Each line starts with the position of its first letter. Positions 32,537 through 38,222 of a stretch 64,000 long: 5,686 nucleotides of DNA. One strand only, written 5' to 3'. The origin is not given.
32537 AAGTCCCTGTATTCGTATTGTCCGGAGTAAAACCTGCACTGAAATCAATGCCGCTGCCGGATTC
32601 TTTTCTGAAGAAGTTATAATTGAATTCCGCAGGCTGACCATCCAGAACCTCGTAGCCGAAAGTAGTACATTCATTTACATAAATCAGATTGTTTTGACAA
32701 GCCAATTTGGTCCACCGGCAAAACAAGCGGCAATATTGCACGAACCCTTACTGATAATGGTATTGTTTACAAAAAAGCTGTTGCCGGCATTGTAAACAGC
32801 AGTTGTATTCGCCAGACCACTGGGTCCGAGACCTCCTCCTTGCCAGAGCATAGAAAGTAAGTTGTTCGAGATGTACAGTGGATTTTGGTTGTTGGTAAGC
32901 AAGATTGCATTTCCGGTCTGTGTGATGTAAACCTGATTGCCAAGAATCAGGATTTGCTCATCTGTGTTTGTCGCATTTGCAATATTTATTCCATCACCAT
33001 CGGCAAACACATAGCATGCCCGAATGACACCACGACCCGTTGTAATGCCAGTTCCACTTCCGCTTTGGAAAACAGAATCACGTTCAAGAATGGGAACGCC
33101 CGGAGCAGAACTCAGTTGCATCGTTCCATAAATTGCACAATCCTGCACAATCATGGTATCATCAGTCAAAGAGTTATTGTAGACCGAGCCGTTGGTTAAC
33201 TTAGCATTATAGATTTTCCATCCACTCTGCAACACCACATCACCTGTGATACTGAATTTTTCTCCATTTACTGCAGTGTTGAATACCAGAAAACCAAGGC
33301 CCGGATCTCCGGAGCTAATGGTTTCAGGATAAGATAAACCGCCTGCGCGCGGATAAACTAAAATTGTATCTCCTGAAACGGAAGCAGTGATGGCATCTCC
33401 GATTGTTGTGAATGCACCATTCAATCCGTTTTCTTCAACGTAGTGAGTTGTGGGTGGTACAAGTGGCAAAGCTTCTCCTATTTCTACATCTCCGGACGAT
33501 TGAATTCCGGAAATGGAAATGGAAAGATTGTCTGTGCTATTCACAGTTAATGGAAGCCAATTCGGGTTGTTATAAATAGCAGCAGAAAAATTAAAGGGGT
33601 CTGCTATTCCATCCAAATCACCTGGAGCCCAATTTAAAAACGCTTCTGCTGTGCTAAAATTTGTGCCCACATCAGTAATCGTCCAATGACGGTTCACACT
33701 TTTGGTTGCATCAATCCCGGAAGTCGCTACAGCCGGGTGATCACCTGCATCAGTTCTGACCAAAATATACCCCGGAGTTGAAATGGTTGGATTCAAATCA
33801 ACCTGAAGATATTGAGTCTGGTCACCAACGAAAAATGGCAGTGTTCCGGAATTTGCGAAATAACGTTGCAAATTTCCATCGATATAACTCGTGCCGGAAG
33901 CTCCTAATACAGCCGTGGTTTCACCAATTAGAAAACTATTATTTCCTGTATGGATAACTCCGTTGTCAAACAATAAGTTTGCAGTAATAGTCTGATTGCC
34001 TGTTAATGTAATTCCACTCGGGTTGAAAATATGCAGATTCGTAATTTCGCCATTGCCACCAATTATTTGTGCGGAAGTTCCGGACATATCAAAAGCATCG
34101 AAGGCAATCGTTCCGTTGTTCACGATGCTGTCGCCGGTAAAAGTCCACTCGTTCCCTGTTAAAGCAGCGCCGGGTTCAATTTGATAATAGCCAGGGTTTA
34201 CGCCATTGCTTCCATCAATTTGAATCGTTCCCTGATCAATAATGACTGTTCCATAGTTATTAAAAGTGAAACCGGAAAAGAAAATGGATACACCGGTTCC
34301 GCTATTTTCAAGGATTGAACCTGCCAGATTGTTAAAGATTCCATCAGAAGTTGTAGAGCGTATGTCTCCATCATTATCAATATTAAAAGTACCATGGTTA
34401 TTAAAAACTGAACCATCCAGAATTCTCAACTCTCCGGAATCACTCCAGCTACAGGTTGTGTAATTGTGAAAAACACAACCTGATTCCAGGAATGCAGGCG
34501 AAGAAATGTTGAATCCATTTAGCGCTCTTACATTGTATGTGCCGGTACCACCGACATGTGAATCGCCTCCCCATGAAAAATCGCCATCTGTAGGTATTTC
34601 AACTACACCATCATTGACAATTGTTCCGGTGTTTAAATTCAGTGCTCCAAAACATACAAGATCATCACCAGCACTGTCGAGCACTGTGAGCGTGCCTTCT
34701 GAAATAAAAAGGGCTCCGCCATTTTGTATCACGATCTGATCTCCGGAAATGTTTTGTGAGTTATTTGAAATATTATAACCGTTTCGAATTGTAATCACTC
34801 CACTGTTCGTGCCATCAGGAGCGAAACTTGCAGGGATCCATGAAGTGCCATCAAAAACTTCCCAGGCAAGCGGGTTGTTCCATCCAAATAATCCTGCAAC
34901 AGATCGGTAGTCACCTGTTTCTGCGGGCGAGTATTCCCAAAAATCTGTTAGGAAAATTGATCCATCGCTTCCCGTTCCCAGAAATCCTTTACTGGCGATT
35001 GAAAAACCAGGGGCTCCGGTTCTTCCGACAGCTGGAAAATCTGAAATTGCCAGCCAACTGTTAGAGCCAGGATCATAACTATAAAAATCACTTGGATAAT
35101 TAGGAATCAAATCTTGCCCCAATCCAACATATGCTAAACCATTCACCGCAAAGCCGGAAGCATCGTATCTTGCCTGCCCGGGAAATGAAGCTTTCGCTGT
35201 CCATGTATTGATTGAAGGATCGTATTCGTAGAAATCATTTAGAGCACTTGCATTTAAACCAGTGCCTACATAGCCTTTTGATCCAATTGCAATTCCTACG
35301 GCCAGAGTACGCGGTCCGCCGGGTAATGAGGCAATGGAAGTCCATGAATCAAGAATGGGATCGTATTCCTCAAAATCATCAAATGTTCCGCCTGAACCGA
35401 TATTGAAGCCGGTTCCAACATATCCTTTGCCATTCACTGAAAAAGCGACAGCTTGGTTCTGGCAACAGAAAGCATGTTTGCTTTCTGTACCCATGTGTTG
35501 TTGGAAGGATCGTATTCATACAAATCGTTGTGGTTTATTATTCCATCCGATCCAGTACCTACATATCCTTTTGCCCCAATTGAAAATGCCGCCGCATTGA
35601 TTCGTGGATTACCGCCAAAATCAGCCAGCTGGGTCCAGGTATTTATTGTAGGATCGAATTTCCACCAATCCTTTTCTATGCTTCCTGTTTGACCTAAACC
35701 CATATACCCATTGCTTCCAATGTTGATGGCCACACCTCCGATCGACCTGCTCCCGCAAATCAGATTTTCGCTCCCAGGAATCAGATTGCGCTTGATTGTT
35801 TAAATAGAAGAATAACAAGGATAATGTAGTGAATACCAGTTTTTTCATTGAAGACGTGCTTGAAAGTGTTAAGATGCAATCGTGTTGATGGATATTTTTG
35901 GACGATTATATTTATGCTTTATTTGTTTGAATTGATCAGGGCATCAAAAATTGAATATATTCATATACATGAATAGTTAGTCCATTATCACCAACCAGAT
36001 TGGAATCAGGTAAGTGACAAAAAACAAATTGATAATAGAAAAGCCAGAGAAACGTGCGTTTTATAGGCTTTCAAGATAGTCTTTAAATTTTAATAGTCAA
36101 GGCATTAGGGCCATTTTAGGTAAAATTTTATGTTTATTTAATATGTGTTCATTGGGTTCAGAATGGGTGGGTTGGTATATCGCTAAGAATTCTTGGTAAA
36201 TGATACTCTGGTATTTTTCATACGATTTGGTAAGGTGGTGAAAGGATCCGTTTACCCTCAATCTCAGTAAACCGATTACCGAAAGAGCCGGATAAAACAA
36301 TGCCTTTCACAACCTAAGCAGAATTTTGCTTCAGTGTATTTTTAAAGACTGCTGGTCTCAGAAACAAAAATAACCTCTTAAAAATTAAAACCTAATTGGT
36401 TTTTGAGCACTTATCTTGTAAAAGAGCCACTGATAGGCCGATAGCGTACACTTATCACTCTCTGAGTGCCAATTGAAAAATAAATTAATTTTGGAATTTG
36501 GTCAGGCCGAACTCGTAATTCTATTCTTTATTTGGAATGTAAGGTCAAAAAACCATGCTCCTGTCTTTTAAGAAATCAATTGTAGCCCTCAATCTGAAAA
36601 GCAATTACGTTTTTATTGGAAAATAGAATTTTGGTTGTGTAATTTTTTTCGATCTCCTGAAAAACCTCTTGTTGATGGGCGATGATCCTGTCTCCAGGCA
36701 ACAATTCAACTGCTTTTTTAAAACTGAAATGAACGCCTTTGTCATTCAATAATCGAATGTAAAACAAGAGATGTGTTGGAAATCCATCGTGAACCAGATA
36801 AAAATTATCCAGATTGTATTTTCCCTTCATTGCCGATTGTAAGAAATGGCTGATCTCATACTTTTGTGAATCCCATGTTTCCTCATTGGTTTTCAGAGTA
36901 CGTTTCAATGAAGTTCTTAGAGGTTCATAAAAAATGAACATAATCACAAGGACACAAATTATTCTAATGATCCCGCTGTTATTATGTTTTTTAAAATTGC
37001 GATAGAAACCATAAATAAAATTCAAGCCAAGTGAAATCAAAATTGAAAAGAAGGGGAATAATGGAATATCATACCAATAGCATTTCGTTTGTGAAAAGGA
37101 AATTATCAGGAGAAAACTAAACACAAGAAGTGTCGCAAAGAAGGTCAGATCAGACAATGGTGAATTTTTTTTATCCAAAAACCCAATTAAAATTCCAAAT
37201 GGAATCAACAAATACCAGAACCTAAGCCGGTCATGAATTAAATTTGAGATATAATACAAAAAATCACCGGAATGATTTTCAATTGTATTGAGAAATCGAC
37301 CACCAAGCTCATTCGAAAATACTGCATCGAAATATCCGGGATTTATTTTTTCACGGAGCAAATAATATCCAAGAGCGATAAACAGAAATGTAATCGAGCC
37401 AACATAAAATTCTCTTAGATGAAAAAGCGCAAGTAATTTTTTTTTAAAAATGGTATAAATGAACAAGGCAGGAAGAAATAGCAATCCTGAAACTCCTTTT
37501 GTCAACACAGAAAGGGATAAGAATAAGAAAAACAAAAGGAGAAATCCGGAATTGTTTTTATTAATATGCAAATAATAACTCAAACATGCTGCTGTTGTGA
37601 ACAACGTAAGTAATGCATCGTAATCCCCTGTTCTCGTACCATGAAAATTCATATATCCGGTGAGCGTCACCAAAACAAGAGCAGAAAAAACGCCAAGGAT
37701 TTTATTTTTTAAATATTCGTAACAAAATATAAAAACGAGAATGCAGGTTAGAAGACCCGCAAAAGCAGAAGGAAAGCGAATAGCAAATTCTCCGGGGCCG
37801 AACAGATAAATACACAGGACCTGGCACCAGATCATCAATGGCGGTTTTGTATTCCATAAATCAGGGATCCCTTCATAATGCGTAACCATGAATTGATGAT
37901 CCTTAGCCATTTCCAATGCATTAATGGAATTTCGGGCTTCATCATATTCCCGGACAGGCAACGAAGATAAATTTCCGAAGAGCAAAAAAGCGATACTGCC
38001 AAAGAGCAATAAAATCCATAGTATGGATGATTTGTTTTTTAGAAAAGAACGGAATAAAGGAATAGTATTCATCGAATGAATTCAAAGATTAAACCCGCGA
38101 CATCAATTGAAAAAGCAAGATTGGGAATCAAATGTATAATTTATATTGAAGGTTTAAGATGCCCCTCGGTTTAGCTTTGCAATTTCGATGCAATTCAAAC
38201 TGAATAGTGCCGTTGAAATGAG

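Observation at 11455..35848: Tandem pair of giant (~3,900 aa) T9SS-secreted subtilase-adhesin paralogues with a shared ~3.4-kb core and swapped N-terminal modules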

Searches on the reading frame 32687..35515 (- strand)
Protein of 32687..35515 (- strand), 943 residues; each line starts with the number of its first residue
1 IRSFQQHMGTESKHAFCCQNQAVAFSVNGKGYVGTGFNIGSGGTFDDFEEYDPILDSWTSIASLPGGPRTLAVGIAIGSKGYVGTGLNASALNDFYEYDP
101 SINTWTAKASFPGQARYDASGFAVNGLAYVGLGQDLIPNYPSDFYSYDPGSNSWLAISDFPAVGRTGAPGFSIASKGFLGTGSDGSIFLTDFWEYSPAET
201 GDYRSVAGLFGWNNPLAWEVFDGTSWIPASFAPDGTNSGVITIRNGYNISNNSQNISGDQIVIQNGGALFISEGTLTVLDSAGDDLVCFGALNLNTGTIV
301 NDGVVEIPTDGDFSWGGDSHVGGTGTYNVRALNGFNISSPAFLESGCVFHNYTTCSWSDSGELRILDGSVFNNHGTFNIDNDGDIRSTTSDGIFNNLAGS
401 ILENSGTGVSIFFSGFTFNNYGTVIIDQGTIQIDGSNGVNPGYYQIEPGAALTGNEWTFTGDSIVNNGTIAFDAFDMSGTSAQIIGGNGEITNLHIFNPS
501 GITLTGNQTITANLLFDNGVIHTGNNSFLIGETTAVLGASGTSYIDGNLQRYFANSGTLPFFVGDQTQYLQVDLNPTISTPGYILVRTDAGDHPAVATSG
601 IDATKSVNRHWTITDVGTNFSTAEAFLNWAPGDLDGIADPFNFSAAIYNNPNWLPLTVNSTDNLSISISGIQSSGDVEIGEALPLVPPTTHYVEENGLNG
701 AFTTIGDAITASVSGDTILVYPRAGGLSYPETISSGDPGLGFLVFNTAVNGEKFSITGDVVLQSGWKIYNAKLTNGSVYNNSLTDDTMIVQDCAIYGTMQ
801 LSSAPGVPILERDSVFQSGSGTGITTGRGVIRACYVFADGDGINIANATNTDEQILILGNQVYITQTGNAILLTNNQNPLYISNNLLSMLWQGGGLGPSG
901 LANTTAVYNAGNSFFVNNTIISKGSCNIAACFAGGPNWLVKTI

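Call 13: search_protein_families(library=pfam, proteins=[window:32687-35515:-], max_evalue=0.01)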
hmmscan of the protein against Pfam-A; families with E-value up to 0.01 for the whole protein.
window:32687-35515:- (943 aa): 8 families
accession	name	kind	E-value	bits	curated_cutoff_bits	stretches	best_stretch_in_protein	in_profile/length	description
PF13415.12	Kelch_3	-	5.8e-13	49.1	22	1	79-117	2-41/48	Galactose oxidase, central domain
PF24996.1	NANM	-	3.5e-10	39.7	45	1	72-200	11-142/350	N-acetylneuraminate epimerase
PF01344.31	Kelch_1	-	1.8e-09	37.4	20.1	0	89-110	23-44/46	Kelch motif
PF24681.1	Kelch_KLHDC2_KLHL20_DRC7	-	3.5e-07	30.2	50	1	18-108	103-194/221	KLHDC2/KLHL20/DRC7 Kelch-repeats domain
PF13964.12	Kelch_6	-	8.8e-07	29.2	25.3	0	132-165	18-50/50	Kelch motif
PF07646.21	Kelch_2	-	0.00082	19.7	21.3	0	81-106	19-42/48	Kelch motif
PF13418.12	Kelch_4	-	0.0047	17.3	21.6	0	68-106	1-42/49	Galactose oxidase, central domain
PF24981.1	Beta-prop_ATRN-LZTR1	-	0.0092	15.7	50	0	88-169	175-266/289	Attractin/LZTR1 beta-propeller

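Call 15: search_protein_families(library=ncbifam, proteins=[window:32687-35515:-], max_evalue=0.01)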
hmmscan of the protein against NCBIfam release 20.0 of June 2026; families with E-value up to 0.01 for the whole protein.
window:32687-35515:- (943 aa): 3 families
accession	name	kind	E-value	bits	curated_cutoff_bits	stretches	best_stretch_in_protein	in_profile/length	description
TIGR03547.1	muta_rot_YjhT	subfamily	1.8e-11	43.8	256.35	2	73-188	12-132/346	YjhT family mutarotase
NF010730.0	PRK14131.1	subfamily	1.3e-10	40.6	416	1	73-188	41-161/384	N-acetylneuraminate epimerase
TIGR03548.1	mutarot_permut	subfamily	1.2e-07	31.2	243.2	2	74-159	119-203/323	cyclically-permuted mutarotase family protein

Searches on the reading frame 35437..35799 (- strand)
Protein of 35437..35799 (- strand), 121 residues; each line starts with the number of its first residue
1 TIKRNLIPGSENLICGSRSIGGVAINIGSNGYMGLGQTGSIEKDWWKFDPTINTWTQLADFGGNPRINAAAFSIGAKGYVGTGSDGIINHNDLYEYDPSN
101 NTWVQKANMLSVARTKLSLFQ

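Call 13: search_protein_families(library=pfam, proteins=[window:35437-35799:-], max_evalue=0.01)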
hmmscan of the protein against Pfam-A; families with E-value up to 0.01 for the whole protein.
window:35437-35799:- (121 aa): 8 families
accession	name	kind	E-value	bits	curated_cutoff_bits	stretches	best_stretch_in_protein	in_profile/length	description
PF13415.12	Kelch_3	-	2.4e-11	43.9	22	2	77-113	3-39/48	Galactose oxidase, central domain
PF13418.12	Kelch_4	-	9.5e-11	41.9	21.6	1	65-105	1-43/49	Galactose oxidase, central domain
PF01344.31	Kelch_1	-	1.2e-08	34.8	20.1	1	83-109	19-45/46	Kelch motif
PF24681.1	Kelch_KLHDC2_KLHL20_DRC7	-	7.4e-08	32.4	50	1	38-106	124-194/221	KLHDC2/KLHL20/DRC7 Kelch-repeats domain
PF24996.1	NANM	-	7.5e-08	32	45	1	22-105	11-98/350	N-acetylneuraminate epimerase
PF13964.12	Kelch_6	-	4.3e-07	30.2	25.3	1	39-66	24-50/50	Kelch motif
PF24981.1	Beta-prop_ATRN-LZTR1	-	0.0013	18.5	50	0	36-60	60-84/289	Attractin/LZTR1 beta-propeller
PF07646.21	Kelch_2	-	0.0014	19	21.3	0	83-108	21-46/48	Kelch motif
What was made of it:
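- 34910..35799 (-): Gene 2 N-terminal Kelch repeats (putative beta-propeller), interrupted by three frameshifts. Pfam Kelch_1/3/4/6 hits on both fragments (call 13).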

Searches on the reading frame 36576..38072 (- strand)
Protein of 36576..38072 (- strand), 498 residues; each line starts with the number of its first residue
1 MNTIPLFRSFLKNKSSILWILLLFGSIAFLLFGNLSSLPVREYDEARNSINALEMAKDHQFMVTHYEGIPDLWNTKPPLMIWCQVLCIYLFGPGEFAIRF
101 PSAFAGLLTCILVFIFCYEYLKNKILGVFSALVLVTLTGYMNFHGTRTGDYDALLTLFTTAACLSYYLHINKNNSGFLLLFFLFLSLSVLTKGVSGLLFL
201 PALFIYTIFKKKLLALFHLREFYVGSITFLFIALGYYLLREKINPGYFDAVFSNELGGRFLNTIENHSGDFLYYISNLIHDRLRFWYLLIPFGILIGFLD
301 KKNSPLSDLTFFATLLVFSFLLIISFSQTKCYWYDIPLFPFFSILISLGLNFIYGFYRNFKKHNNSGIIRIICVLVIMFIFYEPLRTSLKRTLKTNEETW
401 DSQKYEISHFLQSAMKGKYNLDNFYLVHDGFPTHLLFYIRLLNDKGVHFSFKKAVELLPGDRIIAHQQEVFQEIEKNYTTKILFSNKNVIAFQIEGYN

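Call 17: find_encoding_contigs(protein=window:36576-38072:-, flank=10000, max_places=4)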
Protein window:36576-38072:- (498 aa): no gene with exactly this product is on record in the collection.
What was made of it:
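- The window is not in the contig collection, so nothing read-level could be checked (call 17).
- Tried and rejected: Looked up the window's own contig by exact protein; it is not in the collection (call 17).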

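Call 18: search_protein_families(library=pfam, proteins=[window:36576-38072:-])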
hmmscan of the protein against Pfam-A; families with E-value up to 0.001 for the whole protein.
window:36576-38072:- (498 aa): 2 families
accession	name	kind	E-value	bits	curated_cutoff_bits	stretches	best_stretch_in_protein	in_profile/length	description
PF13231.12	PMT_2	-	8.5e-17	62.3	26.1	1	76-233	2-154/160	Dolichyl-phosphate-mannose-protein mannosyltransferase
PF02366.24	PMT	-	2.7e-09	37.4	22.7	1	89-239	76-235/245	Dolichyl-phosphate-mannose-protein mannosyltransferase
